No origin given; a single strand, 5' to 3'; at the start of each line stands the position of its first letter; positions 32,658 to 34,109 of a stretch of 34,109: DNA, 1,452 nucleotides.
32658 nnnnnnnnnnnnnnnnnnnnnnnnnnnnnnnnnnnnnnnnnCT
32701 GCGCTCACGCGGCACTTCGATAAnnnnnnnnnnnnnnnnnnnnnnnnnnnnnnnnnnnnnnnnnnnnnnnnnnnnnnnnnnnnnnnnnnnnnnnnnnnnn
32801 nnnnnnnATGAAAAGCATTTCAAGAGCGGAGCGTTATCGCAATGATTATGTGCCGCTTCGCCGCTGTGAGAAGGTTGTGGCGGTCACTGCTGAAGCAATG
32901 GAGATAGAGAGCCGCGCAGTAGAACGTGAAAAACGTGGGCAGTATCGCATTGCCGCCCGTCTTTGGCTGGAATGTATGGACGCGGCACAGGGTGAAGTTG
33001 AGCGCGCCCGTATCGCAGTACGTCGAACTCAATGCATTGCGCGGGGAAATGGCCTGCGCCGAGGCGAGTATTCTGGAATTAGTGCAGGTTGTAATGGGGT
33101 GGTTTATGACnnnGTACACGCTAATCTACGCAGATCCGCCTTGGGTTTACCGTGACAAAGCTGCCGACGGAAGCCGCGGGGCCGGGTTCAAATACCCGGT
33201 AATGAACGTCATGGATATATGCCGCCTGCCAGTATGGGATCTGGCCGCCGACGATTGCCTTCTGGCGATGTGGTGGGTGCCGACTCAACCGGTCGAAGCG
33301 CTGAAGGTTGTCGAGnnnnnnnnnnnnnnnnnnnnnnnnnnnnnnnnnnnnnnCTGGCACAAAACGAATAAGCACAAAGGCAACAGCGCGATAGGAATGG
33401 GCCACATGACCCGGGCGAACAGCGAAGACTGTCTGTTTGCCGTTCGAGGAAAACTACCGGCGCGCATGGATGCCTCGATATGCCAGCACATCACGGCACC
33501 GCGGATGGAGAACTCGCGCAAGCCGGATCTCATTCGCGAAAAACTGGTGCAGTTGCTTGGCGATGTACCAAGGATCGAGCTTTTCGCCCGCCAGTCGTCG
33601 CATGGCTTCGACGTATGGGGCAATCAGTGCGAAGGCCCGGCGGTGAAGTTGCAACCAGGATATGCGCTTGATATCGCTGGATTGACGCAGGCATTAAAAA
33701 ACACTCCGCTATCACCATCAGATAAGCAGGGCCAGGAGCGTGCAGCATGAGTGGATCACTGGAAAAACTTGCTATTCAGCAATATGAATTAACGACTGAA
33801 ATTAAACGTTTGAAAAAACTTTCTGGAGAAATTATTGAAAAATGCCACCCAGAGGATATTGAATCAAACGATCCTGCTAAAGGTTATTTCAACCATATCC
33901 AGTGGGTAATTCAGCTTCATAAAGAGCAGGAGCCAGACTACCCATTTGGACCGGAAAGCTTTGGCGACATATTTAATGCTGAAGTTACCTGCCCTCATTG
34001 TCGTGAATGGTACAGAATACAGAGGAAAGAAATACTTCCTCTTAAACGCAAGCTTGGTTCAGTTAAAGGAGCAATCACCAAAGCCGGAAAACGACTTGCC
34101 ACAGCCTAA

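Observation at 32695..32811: Unannotated 38-aa single-TM peptide tightly coupled between the AlpA-like and PerC-like genes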

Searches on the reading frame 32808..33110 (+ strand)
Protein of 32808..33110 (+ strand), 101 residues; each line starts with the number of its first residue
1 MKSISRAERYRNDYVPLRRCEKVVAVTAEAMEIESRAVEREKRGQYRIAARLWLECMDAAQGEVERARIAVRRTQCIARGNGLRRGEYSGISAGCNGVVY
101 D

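Call 9: search_protein_families(library=pfam, proteins=[window:32808-33110:+], max_evalue=1)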
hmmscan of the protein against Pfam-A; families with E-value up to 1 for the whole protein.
window:32808-33110:+ (101 aa): 3 families
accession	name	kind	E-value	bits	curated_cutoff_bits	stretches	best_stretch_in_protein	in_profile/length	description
PF06069.16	PerC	-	2.7e-06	28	22.6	1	37-80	7-50/90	PerC transcriptional activator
PF04212.24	MIT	-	0.049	14.2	30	1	29-58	3-32/66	MIT (microtubule interacting and transport) domain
PF18929.5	DUF5678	-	0.18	12.1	23.2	1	8-42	4-37/49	Family of unknown function (DUF5678)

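Call 10: search_protein_families(library=phrogs, proteins=[window:32808-33110:+], max_evalue=1)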
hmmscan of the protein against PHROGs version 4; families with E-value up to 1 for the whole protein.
window:32808-33110:+ (101 aa): 8 families
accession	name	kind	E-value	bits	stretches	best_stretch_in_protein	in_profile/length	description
phrog_868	-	transcription regulation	2.5e-44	150.4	1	1-101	1-99/99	transcriptional activator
phrog_1324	-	transcription regulation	2.7e-06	28.1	1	28-79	96-147/172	transcriptional activator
phrog_2608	-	transcription regulation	0.00021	22.5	1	12-79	3-63/83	transcriptional activator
phrog_994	-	unknown function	0.00029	22.2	1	36-79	6-49/93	-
phrog_10396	-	transcription regulation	0.00044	20.8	1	37-78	7-48/69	transcriptional activator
phrog_2227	-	unknown function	0.006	17.3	1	35-78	19-62/77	-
phrog_30383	-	unknown function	0.011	16.8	1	18-82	95-160/168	-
phrog_33603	-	unknown function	0.15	13.1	1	40-79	10-49/129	-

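Call 39: find_homologous_proteins(query=window:32808-33110:+, max_evalue=0.001)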
Query window:32808-33110:+ (101 aa): 80 proteins with E <= 0.001 among 83 candidates.
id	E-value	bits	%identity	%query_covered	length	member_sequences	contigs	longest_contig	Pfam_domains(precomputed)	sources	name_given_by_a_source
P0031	1.2e-57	210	100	100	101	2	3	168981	PF06069.16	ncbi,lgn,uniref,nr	ncbi:PerC family transcriptional regulator [Escherichia sp. E2593]|uniref:PerC family transcriptiona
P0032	1.6e-50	187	87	100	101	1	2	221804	PF06069.16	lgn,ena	-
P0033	1.4e-46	174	84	100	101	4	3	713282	PF06069.16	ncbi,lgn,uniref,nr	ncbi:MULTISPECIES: PerC family transcriptional regulator [Scandinavium]|uniref:PerC transcriptional 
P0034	1.9e-41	158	73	100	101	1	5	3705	PF06069.16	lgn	-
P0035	5.8e-39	150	73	100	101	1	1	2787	-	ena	-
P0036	1.0e-37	146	68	100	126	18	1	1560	PF06069.16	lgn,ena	-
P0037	3.5e-37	144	70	97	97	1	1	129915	PF06069.16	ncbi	ncbi:TPA: PerC family transcriptional regulator [Raoultella ornithinolytica]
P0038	8.4e-37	143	70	97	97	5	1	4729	PF06069.16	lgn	-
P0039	1.7e-36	142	70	100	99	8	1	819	-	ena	-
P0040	2.4e-36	142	69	100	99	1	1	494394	-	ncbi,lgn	ncbi:hypothetical protein AAF302_000674 [Pluralibacter gergoviae]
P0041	3.1e-36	141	70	100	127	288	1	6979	-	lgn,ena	-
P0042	3.7e-36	141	67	100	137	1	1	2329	PF06069.16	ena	-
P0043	5.8e-36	140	69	100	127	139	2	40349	-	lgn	-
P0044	1.0e-35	140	68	100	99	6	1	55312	-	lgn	-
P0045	1.3e-35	139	69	97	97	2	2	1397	PF06069.16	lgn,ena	-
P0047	2.1e-35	139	68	97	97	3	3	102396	PF06069.16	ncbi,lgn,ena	ncbi:TPA: PerC family transcriptional regulator [Raoultella ornithinolytica]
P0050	3.7e-35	138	68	100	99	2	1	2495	PF06069.16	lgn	-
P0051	6.2e-35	137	70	100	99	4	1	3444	PF06069.16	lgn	-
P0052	9.0e-35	137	67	97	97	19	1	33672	PF06069.16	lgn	-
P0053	9.6e-35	136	68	97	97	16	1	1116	PF06069.16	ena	-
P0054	1.3e-34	136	69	100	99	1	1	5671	PF06069.16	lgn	-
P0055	1.4e-34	136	70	100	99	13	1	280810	PF06069.16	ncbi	ncbi:PerC family transcriptional regulator [Citrobacter koseri]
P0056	1.6e-34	136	71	96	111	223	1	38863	-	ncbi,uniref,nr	ncbi:perC transcriptional activator family protein [Candidatus Erwinia dacicola]|uniref:PerC transcr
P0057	2.0e-34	135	71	96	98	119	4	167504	PF06069.16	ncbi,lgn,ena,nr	ncbi:PerC family transcriptional regulator [Escherichia coli]|nr:PerC family transcriptional regulat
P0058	2.8e-34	135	67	97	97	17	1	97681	PF06069.16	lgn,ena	-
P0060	3.8e-34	134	70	96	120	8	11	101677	PF06069.16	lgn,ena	-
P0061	4.6e-34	134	65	100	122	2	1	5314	PF06069.16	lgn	-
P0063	7.1e-34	134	67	97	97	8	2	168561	PF06069.16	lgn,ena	-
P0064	1.0e-33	133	64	100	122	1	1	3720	PF06069.16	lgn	-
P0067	1.6e-33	133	63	100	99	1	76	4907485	PF06069.16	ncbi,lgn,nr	ncbi:PerC family transcriptional regulator [Salmonella enterica]|nr:PerC family transcriptional regu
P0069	3.9e-33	131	70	96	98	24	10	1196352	PF06069.16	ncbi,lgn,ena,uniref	ncbi:PerC family transcriptional regulator [Enterobacter ludwigii]|uniref:PerC family transcriptiona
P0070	4.2e-33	131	64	100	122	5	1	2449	PF06069.16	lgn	-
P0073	1.7e-32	129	65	100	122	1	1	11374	PF06069.16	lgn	-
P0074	1.8e-32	129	65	100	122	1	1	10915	PF06069.16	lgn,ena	-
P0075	1.8e-32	129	66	97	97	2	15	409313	PF06069.16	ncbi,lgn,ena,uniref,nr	ncbi:TPA: PerC family transcriptional regulator [Klebsiella oxytoca]|uniref:PerC family transcriptio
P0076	1.8e-32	129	61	100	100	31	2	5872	PF06069.16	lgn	-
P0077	2.4e-32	129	66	97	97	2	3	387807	PF06069.16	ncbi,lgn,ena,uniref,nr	ncbi:PerC family transcriptional regulator [Klebsiella oxytoca]|uniref:PerC family transcriptional r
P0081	5.9e-32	127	62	100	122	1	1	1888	PF06069.16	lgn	-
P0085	8.4e-32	127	63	100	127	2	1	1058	PF06069.16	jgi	jgi:hypothetical protein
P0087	1.9e-31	126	62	100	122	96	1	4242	PF06069.16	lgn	-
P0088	2.3e-31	126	65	100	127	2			PF06069.16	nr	nr:MAG TPA: PerC transcriptional activator [Caudoviricetes sp.]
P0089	6.6e-31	124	64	97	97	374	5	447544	PF06069.16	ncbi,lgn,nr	ncbi:PerC family transcriptional regulator [Klebsiella pneumoniae]|nr:PerC family transcriptional re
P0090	1.2e-30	123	64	100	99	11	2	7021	PF06069.16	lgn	-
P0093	2.3e-30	122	64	100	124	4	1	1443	PF06069.16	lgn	-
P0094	8.8e-30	121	63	100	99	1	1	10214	PF06069.16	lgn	-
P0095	8.0e-29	117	61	100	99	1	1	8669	PF06069.16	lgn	-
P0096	9.5e-29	117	63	100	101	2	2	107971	PF06069.16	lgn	-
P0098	2.1e-27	113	66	86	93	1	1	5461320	PF06069.16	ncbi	-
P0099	5.5e-27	112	62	89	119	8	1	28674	PF06069.16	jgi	jgi:hypothetical protein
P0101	7.5e-26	108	57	93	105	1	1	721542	PF06069.16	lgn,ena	-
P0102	7.8e-26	108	55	100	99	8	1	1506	PF06069.16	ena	-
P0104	3.0e-24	103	74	71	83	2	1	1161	PF06069.16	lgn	-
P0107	2.3e-20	90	73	66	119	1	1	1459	PF06069.16,PF07026.16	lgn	-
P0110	1.6e-13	68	76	49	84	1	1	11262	PF06069.16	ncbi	-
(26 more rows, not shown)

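Call 40: find_encoding_contigs(protein=P0031, flank=4000, max_places=4)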
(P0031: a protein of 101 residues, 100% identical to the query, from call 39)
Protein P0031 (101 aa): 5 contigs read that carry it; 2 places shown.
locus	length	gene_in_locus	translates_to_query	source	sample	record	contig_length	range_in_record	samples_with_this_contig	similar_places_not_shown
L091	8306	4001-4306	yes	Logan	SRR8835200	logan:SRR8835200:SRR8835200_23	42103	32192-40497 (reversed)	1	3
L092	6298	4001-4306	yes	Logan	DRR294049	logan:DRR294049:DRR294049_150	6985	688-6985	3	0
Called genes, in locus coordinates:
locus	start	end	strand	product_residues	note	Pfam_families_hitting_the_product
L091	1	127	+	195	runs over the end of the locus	PF01381:HTH_3 (weak), PF13443:HTH_26 (weak)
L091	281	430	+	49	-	-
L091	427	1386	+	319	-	-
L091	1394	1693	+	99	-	-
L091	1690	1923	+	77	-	-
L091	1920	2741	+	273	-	PF12684:DUF3799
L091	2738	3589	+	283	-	PF03837:RecT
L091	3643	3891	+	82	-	PF05930:Phage_AlpA (weak)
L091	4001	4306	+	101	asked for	PF06069:PerC (weak)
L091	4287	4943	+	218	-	PF05063:MT-A70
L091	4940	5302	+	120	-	-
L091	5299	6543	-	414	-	PF13356:Arm-DNA-bind_3, PF22022:Phage_int_M, PF00589:Phage_integrase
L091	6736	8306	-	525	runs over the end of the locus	PF00117:GATase, PF07722:Peptidase_C26, PF02540:NAD_synthase (weak), PF03054:tRNA_Me_trans (faint), PF00958:GMP_synt_C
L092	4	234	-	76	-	-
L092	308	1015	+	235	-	PF13443:HTH_26 (weak), PF01381:HTH_3 (weak)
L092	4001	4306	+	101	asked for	PF06069:PerC (weak)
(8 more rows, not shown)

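Call 41: find_encoding_contigs(protein=P0033, flank=4000, max_places=3)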
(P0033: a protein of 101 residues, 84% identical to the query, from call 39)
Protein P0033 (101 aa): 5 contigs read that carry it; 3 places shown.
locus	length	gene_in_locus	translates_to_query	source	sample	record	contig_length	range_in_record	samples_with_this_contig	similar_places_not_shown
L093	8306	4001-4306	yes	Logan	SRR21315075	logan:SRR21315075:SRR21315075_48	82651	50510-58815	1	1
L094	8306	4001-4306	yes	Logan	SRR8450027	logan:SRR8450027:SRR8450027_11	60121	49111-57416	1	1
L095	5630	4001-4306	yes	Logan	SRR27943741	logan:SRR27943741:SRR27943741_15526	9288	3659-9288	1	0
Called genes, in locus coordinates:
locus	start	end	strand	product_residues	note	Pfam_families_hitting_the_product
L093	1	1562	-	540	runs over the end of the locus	-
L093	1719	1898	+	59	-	-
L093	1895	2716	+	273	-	PF12684:DUF3799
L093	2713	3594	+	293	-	PF03837:RecT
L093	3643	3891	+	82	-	PF05930:Phage_AlpA (weak)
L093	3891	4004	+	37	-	-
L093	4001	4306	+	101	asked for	PF06069:PerC (weak)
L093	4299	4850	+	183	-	PF05869:Dam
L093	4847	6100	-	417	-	PF13356:Arm-DNA-bind_3, PF22022:Phage_int_M, PF00589:Phage_integrase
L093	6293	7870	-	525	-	PF00117:GATase, PF07722:Peptidase_C26, PF02540:NAD_synthase (weak), PF03054:tRNA_Me_trans (faint), PF00958:GMP_synt_C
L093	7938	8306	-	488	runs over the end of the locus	PF00478:IMPDH, PF00571:CBS, PF01070:FMN_dh, PF03060:NMO (weak)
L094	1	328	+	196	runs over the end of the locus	PF15943:YdaS_toxin (faint), PF01381:HTH_3 (weak), PF13443:HTH_26 (weak)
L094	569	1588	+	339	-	-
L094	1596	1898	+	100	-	-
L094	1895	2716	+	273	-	PF12684:DUF3799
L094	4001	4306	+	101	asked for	PF06069:PerC (weak)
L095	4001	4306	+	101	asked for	PF06069:PerC (weak)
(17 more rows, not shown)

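Call 42: find_encoding_contigs(protein=P0032, flank=4000, max_places=3)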
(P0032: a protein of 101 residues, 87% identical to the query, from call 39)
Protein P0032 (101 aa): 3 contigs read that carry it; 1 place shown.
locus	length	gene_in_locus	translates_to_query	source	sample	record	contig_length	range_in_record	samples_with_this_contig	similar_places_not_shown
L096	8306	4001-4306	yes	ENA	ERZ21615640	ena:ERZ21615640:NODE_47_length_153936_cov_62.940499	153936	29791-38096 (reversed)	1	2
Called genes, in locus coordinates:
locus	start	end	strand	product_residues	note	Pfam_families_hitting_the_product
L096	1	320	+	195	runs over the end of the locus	PF13443:HTH_26 (faint), PF01381:HTH_3 (weak)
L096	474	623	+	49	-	-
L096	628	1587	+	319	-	-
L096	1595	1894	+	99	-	-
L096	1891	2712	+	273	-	PF12684:DUF3799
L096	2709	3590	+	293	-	PF03837:RecT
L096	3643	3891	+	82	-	PF05930:Phage_AlpA (weak)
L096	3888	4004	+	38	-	-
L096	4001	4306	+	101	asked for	PF06069:PerC (weak)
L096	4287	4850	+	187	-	PF05869:Dam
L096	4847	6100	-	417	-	PF13356:Arm-DNA-bind_3, PF22022:Phage_int_M, PF00589:Phage_integrase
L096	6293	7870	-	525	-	PF00117:GATase, PF07722:Peptidase_C26, PF02540:NAD_synthase (weak), PF03054:tRNA_Me_trans (faint), PF00958:GMP_synt_C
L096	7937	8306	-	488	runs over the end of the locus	PF00478:IMPDH, PF03060:NMO (faint), PF00571:CBS, PF01070:FMN_dh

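Call 46: find_encoding_contigs(protein=P0101, flank=3000, max_places=2)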
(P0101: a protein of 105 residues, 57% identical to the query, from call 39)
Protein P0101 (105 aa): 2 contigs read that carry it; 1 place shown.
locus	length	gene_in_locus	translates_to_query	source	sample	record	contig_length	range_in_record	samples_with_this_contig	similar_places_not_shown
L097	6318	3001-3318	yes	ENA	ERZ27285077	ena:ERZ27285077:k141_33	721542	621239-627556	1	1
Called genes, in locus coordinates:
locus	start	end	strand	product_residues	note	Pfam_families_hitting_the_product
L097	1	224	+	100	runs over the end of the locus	-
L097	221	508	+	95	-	-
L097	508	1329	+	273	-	PF12684:DUF3799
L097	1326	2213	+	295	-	PF03837:RecT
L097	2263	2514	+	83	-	PF05930:Phage_AlpA (weak)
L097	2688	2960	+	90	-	-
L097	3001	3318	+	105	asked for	PF06069:PerC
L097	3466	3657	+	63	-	PF07131:DUF1382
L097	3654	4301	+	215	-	PF05063:MT-A70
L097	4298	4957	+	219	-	PF00149:Metallophos, PF12850:Metallophos_2 (weak)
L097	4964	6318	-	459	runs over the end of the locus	PF14659:Phage_int_SAM_3 (faint), PF13356:Arm-DNA-bind_3, PF22022:Phage_int_M, PF00589:Phage_integrase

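Call 47: find_encoding_contigs(protein=P0098, flank=3000, max_places=2)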
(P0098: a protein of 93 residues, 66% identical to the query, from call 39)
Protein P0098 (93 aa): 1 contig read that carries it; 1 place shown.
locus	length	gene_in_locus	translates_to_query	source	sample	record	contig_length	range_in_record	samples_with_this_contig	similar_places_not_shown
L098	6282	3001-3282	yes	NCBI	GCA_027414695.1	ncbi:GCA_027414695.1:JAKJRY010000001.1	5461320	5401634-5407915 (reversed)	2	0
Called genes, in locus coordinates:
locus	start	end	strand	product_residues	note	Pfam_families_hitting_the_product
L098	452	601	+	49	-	-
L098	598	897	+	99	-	-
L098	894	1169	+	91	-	-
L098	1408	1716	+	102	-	PF12684:DUF3799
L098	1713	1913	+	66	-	-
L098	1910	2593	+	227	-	PF03837:RecT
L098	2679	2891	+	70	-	PF05930:Phage_AlpA (weak)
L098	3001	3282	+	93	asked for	PF06069:PerC (weak)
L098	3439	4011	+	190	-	PF05063:MT-A70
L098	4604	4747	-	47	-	-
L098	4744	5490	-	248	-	PF13356:Arm-DNA-bind_3, PF22022:Phage_int_M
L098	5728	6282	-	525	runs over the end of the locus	PF00117:GATase, PF07722:Peptidase_C26, PF02540:NAD_synthase (weak), PF03054:tRNA_Me_trans (faint), PF00958:GMP_synt_C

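Call 48: find_encoding_contigs(protein=P0056, flank=3000, max_places=2)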
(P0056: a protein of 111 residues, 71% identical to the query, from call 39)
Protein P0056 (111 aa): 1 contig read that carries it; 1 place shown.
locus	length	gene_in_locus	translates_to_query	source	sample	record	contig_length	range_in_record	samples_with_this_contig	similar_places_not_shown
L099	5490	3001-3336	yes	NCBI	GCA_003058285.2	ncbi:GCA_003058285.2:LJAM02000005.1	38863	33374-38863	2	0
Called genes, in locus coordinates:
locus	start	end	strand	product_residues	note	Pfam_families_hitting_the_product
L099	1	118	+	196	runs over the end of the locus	PF15943:YdaS_toxin (faint), PF13443:HTH_26 (weak), PF01381:HTH_3 (weak)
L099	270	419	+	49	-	-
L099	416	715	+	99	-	-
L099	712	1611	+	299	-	PF09588:YqaJ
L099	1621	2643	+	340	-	PF03837:RecT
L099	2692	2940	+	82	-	PF05930:Phage_AlpA (weak)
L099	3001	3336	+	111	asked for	-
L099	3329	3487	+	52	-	PF07026:DUF1317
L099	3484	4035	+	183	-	PF05869:Dam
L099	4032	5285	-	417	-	PF13356:Arm-DNA-bind_3, PF22022:Phage_int_M, PF00589:Phage_integrase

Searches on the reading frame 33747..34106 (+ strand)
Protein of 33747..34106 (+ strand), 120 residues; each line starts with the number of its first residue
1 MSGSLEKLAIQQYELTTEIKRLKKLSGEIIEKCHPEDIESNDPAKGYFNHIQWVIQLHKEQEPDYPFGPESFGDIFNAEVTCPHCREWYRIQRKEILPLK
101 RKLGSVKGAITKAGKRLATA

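Call 9: search_protein_families(library=pfam, proteins=[window:33747-34106:+], max_evalue=1)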
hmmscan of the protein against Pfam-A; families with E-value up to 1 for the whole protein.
window:33747-34106:+ (120 aa): 2 families
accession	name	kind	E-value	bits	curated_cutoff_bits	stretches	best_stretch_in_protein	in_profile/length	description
PF13717.11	Zn_ribbon_4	-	0.038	14.4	30.3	1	80-101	3-24/36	zinc-ribbon domain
PF13462.12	Thioredoxin_4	-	0.12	12.9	23.2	1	78-96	21-38/165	Thioredoxin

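Call 74: search_protein_families(library=phrogs, proteins=[window:33747-34106:+], max_evalue=0.01)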
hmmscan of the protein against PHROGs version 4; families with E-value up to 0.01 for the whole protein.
window:33747-34106:+ (120 aa): 0 families
